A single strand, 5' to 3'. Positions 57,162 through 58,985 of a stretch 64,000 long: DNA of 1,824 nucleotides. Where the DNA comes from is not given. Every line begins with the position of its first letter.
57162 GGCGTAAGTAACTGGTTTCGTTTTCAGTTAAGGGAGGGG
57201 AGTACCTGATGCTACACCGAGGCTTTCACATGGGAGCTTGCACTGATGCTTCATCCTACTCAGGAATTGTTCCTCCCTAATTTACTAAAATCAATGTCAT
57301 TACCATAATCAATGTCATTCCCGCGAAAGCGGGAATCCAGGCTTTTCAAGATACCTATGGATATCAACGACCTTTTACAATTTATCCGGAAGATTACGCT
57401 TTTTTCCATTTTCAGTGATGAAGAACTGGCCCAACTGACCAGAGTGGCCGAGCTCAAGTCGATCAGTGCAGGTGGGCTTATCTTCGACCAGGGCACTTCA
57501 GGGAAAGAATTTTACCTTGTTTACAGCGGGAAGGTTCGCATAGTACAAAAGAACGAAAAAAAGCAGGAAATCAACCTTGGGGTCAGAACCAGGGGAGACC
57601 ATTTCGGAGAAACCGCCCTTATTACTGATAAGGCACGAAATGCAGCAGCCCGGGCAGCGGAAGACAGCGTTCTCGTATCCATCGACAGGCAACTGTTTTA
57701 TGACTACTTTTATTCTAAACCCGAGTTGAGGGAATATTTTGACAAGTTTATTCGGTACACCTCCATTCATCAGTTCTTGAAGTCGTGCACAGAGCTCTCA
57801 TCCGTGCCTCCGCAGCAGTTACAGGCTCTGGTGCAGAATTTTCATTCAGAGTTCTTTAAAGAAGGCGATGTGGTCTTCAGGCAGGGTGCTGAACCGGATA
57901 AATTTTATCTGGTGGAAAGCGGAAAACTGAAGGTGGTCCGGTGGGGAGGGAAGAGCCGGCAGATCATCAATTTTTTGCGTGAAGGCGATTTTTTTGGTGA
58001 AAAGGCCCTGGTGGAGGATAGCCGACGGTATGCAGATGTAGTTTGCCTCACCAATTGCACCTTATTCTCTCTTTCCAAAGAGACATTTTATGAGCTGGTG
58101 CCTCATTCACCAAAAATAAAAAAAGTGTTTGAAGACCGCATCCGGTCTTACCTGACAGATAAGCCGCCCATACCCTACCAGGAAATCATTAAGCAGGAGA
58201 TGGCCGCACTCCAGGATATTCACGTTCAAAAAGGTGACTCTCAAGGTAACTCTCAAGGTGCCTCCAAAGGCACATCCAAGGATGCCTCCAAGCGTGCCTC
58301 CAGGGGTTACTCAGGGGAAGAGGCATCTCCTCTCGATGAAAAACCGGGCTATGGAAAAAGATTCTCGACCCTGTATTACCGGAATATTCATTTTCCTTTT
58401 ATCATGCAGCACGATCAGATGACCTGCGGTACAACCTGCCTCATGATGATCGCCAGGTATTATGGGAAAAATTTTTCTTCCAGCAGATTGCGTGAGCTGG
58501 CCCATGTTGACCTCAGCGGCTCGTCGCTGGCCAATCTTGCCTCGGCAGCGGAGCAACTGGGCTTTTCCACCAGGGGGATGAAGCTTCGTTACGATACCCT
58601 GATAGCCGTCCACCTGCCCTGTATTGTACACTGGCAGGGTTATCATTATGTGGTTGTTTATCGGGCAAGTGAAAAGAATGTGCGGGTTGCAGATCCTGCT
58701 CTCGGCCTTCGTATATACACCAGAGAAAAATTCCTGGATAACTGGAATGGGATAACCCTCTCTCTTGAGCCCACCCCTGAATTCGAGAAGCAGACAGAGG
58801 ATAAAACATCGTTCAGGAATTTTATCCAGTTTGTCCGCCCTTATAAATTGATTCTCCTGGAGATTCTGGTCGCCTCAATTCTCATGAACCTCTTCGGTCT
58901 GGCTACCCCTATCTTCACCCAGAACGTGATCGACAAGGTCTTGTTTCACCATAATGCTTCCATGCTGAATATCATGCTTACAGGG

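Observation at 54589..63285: Unannotated 59-aa double-glycine leader peptide divergent from a TolC / cNMP-C39-ABC / HlyD / parvulin export locus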

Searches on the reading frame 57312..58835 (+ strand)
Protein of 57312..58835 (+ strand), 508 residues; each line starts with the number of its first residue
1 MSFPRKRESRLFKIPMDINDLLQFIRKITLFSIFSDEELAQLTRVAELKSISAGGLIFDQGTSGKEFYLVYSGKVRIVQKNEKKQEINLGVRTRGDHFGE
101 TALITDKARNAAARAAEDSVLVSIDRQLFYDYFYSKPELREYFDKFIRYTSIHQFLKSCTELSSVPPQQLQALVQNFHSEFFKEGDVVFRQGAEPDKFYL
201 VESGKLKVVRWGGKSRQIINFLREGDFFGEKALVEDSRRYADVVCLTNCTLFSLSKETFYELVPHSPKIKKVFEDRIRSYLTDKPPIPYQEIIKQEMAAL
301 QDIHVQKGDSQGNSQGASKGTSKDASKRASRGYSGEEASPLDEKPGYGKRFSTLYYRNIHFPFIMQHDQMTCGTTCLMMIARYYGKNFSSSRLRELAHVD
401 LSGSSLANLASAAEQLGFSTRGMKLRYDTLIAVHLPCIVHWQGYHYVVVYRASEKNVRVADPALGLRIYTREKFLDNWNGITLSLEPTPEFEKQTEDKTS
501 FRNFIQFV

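Call 18: find_homologous_proteins(query=window:57312-58835:+, max_evalue=1e-10)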
Query window:57312-58835:+ (508 aa): 146 proteins with E <= 1e-10 among 8000 candidates; the best 120 are listed.
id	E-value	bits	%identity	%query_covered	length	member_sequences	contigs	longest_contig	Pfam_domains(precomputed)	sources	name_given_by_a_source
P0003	3.8e-214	730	68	97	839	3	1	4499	PF00005.34,PF13529.14,PF03412.22,PF00027.36,PF00664.29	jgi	jgi:ATP-binding cassette subfamily B protein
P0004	1.8e-205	701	64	97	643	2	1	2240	PF03412.22,PF00027.36,PF00664.29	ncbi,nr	ncbi:MAG: cyclic nucleotide-binding domain-containing protein, partial [Deltaproteobacteria bacteriu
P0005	3.9e-198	677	62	97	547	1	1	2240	PF03412.22,PF00027.36,PF00664.29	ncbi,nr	ncbi:MAG: cyclic nucleotide-binding domain-containing protein, partial [Deltaproteobacteria bacteriu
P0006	9.0e-192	656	61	97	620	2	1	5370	PF03412.22,PF00027.36,PF00664.29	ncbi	ncbi:MAG: cyclic nucleotide-binding domain-containing protein, partial [Thermodesulfobacteriota bact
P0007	7.2e-175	600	57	97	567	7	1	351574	PF13529.14,PF03412.22,PF00027.36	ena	-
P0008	1.5e-156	540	56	85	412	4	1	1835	PF03412.22,PF00027.36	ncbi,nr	ncbi:MAG: cyclic nucleotide-binding domain-containing protein, partial [Desulfobacteraceae bacterium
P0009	8.7e-150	518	50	96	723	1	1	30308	PF03412.22,PF00027.36,PF00664.29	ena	-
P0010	5.5e-149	515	50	97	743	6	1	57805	PF03412.22,PF00027.36,PF00664.29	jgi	jgi:ATP-binding cassette subfamily B protein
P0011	8.1e-143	495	54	82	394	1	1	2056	PF03412.22,PF00027.36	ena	-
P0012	7.6e-139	482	64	67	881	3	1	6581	PF00005.34,PF03412.22,PF02463.26,PF00027.36,PF00664.29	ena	-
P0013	2.7e-127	444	68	57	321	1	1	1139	PF00027.36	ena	-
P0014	2.9e-120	420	66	57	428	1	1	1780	PF00327.26,PF00027.36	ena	-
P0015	1.4e-114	402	66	52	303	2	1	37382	PF00027.36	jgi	-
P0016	9.0e-111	389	63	56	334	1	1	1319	PF00027.36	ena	-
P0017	3.4e-100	354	55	61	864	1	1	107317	PF00005.34,PF03412.22,PF02463.26,PF00027.36,PF00664.29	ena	-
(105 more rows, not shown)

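Call 19: find_encoding_contigs(protein=P0007, flank=10000, max_places=2)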
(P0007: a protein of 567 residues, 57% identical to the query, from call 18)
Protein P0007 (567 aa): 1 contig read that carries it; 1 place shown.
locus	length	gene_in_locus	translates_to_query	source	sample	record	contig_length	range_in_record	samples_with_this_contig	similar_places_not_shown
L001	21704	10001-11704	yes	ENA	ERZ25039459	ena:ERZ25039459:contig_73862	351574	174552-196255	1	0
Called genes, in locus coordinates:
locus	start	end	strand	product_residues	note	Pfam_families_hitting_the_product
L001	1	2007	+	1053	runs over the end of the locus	PF13424:TPR_12, PF24885:TPR_NPHP3, PF24885:TPR_NPHP3, PF13424:TPR_12, PF13374:TPR_10, PF13424:TPR_12, PF13374:TPR_10, PF13424:TPR_12, +34 more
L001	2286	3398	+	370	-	PF07719:TPR_2 (faint)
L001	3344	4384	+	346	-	PF03783:CsgG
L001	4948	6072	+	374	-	PF03349:Toluene_X (weak)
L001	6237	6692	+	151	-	-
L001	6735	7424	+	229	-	PF14326:DUF4384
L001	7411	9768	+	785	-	PF05226:CHASE2, PF00211:Guanylate_cyc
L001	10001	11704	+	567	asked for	PF00027:cNMP_binding, PF03412:Peptidase_C39, PF13529:Peptidase_C39_2 (weak)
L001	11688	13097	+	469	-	PF00664:ABC_membrane, PF00005:ABC_tran, PF02463:SMC_N (faint)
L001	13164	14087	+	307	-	PF25919:BSH_CusB (faint), PF00364:Biotin_lipoyl (faint), PF25973:BSH_CzcB (weak), PF25984:BSH_YknX (weak), PF26002:Beta-barrel_AprE (weak)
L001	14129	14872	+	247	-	PF13145:Rotamase_2 (weak), PF13616:Rotamase_3, PF00639:Rotamase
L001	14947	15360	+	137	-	-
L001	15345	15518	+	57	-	-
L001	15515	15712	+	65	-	PF02604:PhdYeFM_antitox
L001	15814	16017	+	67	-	-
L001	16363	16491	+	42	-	-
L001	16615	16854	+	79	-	-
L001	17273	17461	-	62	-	-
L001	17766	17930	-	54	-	-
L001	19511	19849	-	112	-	-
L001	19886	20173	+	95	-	-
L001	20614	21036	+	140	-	-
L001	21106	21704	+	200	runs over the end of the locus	-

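Call 20: find_encoding_contigs(protein=P0010, flank=10000, max_places=2)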
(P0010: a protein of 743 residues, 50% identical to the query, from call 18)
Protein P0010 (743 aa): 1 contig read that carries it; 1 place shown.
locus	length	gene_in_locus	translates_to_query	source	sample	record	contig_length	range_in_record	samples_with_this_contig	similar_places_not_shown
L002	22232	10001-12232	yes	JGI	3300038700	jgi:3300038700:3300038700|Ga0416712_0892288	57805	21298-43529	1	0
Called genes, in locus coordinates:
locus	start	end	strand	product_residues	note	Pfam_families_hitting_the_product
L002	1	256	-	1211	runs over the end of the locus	PF02811:PHP, PF07733:DNA_pol3_alpha, PF17657:DNA_pol3_finger, PF14579:HHH_6, PF01336:tRNA_anti-codon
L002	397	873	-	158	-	-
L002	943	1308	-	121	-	PF00903:Glyoxalase (faint)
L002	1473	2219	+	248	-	PF23023:Anti-Pycsar_Apyc1, PF00753:Lactamase_B (weak), PF12706:Lactamase_B_2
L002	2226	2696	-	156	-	-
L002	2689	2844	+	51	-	-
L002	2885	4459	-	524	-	PF01425:Amidase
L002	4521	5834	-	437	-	PF01409:tRNA-synt_2d, PF03147:FDX-ACB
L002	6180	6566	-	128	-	-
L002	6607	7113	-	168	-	PF01047:MarR (weak), PF12802:MarR_2, PF13463:HTH_27 (weak)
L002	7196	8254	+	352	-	PF01063:Aminotran_4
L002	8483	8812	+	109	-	-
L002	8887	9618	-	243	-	-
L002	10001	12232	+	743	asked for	PF00027:cNMP_binding, PF03412:Peptidase_C39, PF00664:ABC_membrane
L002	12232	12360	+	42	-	-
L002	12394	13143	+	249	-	PF00005:ABC_tran, PF02463:SMC_N (weak)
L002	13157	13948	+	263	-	PF26002:Beta-barrel_AprE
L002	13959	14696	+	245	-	PF13145:Rotamase_2 (weak), PF00639:Rotamase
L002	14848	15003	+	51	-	-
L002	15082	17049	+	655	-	PF04055:Radical_SAM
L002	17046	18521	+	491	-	PF04055:Radical_SAM, PF13353:Fer4_12 (weak)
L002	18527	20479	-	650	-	PF04055:Radical_SAM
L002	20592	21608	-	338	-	PF02653:BPD_transp_2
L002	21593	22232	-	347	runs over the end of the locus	PF02653:BPD_transp_2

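Call 21: find_encoding_contigs(protein=P0009, flank=10000, max_places=2)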
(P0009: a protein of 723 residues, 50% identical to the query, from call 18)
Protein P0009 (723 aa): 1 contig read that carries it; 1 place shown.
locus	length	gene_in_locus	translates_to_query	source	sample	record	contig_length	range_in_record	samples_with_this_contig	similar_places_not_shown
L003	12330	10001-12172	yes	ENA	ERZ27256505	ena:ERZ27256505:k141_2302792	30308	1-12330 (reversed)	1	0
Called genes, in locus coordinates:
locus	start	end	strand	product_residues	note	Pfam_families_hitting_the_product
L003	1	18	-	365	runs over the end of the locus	PF00158:Sigma54_activat, PF14532:Sigma54_activ_2, PF07728:AAA_5 (weak), PF25601:AAA_lid_14, PF02954:HTH_8 (weak)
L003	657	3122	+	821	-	PF00069:Pkinase, PF07714:PK_Tyr_Ser-Thr, PF24885:TPR_NPHP3, PF13424:TPR_12, PF24885:TPR_NPHP3, PF13374:TPR_10, PF13424:TPR_12, PF13374:TPR_10, +12 more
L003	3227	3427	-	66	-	PF02416:TatA_B_E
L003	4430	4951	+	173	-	PF07681:DoxX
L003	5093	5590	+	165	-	PF12802:MarR_2, PF01047:MarR, PF13412:HTH_24, PF13463:HTH_27 (faint), PF09339:HTH_IclR (weak)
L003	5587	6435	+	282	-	PF00005:ABC_tran, PF13304:AAA_21 (weak)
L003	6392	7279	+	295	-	PF01061:ABC2_membrane, PF12698:ABC2_membrane_3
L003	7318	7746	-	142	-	-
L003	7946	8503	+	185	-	-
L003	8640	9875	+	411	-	PF00365:PFK, PF01513:NAD_kinase (weak)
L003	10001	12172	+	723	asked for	PF00027:cNMP_binding, PF03412:Peptidase_C39, PF00664:ABC_membrane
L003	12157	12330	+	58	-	?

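Call 22: find_encoding_contigs(protein=P0017, flank=10000, max_places=2)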
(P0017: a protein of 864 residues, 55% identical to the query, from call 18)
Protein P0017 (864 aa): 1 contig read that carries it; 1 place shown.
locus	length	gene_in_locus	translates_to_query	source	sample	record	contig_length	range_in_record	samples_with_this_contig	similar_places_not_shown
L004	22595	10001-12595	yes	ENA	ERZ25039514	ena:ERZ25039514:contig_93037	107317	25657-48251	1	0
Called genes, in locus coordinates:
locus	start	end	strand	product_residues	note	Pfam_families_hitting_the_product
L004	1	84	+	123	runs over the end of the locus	-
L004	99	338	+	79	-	-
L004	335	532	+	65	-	-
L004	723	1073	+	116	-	-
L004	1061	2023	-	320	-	PF12146:Hydrolase_4, PF00561:Abhydrolase_1, PF12697:Abhydrolase_6, PF00326:Peptidase_S9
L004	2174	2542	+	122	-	-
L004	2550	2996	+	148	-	-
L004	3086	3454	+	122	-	PF00892:EamA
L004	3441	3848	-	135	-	-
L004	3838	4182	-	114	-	-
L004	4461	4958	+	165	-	-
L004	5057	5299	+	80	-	-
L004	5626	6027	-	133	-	PF03544:TonB_C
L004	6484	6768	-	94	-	-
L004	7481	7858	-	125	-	PF04542:Sigma70_r2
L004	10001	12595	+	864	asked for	PF00027:cNMP_binding, PF03412:Peptidase_C39, PF00664:ABC_membrane, PF00005:ABC_tran, PF02463:SMC_N (faint)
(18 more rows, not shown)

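Call 60: search_solved_structures(query=window:57357-58835:+, max_evalue=0.001, show_alignments=3)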
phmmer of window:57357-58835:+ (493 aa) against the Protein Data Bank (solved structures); distinct sequences matched with E-value up to 0.001: 178 (the best 60 are shown).
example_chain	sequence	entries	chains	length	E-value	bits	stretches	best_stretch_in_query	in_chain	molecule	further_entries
9ya0_MA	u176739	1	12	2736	1.8e-38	135.8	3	57-248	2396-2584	PCR12, TGME49_219070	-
4rz7_A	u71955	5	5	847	5.9e-30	107.7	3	7-263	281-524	cGMP-dependent protein kinase, putative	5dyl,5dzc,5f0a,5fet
5ezr_A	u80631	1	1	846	5.9e-30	107.7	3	7-263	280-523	cGMP-dependent protein kinase, putative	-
9p74_A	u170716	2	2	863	6.1e-30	107.6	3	7-263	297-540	cGMP-dependent protein kinase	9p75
5dyk_A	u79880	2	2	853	1.4e-29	106.5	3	7-263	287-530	CGMP-dependent protein kinase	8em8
3of1_A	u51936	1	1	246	2.7e-20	75.9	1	9-253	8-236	cAMP-dependent protein kinase regulatory subunit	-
8vp3_A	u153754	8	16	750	3.1e-20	75.6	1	347-482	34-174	ABC-type bacteriocin transporter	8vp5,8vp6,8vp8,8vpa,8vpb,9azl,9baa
4s0f_A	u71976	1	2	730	3.2e-20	75.6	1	347-482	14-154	ABC-type bacteriocin transporter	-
4ry2_A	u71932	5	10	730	3.2e-20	75.6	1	347-482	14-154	ABC-type bacteriocin transporter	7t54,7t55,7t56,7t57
7n87_A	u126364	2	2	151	6.1e-20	74.7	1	347-478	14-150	ABC-type bacteriocin transporter | Peptidase C39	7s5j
8hf6_A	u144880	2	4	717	1.1e-19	73.8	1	350-491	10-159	Competence factor transporting ATP-binding protein/permease ComA | Transport/processing ATP-binding protein ComA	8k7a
8hf7_A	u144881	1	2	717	1.1e-19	73.8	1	350-491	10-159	Competence factor transporting ATP-binding protein/permease ComA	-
8hf4_A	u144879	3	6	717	1.1e-19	73.8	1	350-491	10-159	Transport/processing ATP-binding protein ComA | Competence factor transporting ATP-binding protein/permease ComA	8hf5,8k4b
3shr_A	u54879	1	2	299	1.2e-19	73.7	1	23-260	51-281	cGMP-dependent protein kinase 1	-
5kbf_A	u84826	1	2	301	3.3e-19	72.2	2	149-274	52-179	CAMP-dependent protein kinase regulatory subunit, putative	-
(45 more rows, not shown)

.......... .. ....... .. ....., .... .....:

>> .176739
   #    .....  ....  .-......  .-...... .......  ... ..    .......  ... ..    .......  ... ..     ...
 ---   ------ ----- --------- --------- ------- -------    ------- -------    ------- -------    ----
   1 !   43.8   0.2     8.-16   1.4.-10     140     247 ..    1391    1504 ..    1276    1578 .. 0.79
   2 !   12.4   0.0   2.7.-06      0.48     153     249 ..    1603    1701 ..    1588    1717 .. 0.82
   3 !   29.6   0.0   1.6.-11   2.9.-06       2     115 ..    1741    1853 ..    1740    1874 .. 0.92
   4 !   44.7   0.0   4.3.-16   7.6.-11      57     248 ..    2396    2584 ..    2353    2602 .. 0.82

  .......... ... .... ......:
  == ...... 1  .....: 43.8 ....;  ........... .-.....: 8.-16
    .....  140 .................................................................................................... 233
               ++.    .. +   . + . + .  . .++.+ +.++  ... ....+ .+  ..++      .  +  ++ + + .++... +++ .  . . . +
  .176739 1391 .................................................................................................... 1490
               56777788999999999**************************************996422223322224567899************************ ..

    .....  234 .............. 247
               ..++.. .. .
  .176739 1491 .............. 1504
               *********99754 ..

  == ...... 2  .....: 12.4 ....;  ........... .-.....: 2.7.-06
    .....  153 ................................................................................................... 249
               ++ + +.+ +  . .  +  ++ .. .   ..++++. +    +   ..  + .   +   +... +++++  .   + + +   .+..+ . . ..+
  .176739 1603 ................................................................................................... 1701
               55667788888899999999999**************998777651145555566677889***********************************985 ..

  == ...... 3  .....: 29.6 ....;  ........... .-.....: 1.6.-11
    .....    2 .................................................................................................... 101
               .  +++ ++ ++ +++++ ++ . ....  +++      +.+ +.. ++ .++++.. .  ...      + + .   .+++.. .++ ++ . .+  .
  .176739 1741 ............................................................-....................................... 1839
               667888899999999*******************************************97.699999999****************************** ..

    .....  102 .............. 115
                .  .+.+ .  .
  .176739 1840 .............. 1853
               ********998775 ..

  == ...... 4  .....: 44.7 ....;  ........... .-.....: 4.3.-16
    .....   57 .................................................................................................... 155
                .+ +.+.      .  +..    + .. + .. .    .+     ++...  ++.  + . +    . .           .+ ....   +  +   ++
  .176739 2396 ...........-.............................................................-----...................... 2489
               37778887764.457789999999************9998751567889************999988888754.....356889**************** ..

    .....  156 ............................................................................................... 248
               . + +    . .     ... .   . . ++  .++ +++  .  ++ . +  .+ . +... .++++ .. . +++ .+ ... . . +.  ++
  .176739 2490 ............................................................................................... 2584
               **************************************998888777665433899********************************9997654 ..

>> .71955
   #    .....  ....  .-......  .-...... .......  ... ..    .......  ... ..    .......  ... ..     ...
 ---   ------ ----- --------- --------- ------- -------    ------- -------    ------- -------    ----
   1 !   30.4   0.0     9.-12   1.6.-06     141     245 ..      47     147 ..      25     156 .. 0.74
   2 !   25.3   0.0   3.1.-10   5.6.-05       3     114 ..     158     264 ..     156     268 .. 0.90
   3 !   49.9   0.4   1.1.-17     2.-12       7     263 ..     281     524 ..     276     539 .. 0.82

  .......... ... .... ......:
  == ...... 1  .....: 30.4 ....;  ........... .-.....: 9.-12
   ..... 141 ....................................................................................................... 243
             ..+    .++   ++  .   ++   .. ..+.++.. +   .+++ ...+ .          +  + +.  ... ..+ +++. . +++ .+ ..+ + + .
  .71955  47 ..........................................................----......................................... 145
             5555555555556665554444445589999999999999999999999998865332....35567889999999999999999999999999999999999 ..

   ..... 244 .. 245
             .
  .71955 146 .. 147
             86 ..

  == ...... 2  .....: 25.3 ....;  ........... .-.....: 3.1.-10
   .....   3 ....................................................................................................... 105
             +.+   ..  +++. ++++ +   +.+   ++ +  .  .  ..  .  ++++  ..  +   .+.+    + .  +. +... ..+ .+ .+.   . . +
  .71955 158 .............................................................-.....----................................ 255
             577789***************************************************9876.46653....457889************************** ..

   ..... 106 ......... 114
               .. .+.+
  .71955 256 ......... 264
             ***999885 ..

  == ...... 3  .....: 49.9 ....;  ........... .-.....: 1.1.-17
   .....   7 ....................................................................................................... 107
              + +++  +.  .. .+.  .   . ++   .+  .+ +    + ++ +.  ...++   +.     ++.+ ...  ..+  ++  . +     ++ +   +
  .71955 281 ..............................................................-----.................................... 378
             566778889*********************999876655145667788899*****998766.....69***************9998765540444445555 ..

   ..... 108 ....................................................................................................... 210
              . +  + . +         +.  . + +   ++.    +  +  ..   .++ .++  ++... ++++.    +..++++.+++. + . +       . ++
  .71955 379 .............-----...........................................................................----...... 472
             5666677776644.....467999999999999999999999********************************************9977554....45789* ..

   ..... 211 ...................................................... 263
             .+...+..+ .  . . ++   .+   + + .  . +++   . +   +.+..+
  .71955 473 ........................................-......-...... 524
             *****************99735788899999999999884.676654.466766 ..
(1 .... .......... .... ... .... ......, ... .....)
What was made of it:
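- On Cyclic-nucleotide-binding domain (functional cNMP sensor): Both Arg residues align to the PKG PBC Arg (call 60).
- The CNB domains resemble PKG/PKA tandem CNBs at E 6e-30 (call 60).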
